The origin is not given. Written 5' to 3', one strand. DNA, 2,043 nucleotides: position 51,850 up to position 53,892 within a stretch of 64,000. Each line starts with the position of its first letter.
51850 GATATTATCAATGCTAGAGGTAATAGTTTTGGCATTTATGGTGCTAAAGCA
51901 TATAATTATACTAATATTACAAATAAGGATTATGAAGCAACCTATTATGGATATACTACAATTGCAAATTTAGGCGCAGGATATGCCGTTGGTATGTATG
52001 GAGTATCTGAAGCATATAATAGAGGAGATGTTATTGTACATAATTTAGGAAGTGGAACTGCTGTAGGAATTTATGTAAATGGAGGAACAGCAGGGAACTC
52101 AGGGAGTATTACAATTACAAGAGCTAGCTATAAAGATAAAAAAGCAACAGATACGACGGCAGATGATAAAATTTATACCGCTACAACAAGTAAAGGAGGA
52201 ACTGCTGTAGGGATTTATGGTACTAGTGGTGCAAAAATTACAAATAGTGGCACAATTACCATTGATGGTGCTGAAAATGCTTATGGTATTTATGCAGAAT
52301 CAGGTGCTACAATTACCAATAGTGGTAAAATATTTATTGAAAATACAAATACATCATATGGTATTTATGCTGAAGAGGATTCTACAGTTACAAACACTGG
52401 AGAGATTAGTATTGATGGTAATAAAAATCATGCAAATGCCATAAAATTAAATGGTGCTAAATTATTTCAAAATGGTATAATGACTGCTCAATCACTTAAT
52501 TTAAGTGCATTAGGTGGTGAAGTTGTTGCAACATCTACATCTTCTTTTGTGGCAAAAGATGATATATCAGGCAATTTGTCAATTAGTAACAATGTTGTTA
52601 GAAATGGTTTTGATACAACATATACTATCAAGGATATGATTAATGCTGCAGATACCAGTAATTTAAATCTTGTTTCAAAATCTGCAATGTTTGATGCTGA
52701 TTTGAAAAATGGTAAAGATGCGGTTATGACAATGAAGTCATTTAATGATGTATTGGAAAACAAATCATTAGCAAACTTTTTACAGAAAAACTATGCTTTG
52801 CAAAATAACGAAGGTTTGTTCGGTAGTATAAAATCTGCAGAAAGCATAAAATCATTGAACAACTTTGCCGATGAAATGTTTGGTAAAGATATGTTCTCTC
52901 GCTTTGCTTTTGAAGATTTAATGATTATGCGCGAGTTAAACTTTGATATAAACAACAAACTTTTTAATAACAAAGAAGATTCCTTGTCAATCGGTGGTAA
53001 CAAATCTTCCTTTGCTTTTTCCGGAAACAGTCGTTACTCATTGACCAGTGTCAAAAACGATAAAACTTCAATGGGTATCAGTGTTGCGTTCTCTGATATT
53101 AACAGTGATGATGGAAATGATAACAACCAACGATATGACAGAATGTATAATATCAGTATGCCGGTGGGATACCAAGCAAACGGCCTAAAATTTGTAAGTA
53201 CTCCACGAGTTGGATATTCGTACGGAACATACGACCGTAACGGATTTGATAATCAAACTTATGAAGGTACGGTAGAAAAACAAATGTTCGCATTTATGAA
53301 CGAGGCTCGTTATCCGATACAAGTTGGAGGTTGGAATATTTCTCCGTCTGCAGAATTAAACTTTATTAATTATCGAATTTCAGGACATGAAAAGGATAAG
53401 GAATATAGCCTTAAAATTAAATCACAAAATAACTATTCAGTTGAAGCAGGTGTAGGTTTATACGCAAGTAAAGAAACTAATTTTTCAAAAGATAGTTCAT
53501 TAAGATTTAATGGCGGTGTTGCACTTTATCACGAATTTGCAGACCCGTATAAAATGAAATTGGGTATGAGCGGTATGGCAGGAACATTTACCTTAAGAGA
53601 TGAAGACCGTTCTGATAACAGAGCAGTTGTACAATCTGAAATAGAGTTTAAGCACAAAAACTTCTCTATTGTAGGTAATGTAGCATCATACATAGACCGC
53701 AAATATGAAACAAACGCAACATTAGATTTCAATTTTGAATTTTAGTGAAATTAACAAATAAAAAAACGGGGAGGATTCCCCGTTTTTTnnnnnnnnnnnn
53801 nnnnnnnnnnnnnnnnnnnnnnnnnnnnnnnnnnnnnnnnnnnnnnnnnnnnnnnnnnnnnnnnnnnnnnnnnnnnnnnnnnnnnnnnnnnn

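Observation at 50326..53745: Autotransporter with eukaryote-like modules (ankyrin plus EGF-like) and an undescribed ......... repeat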

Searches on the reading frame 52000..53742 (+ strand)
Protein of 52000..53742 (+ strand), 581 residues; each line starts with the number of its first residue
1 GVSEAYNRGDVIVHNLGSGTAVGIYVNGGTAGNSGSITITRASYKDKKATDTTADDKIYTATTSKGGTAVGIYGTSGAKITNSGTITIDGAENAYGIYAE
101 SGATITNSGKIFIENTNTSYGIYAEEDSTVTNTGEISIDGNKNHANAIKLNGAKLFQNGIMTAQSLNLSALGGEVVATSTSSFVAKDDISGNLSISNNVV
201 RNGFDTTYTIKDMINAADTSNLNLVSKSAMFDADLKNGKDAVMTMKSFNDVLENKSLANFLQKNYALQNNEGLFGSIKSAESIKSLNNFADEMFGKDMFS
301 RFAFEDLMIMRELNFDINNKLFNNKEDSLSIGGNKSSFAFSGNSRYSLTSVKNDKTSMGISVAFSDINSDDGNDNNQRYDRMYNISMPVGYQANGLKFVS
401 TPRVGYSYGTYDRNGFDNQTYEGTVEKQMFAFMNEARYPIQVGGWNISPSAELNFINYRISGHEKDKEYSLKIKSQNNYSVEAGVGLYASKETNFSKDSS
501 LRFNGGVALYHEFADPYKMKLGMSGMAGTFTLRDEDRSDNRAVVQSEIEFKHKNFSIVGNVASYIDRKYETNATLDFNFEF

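Call 80: search_dna_similar(query=window:52000-53742:+, collection=plasmids, mode=protein, max_evalue=0.001, max_rows=15)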
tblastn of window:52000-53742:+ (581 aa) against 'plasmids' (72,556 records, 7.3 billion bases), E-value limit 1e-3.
No match.
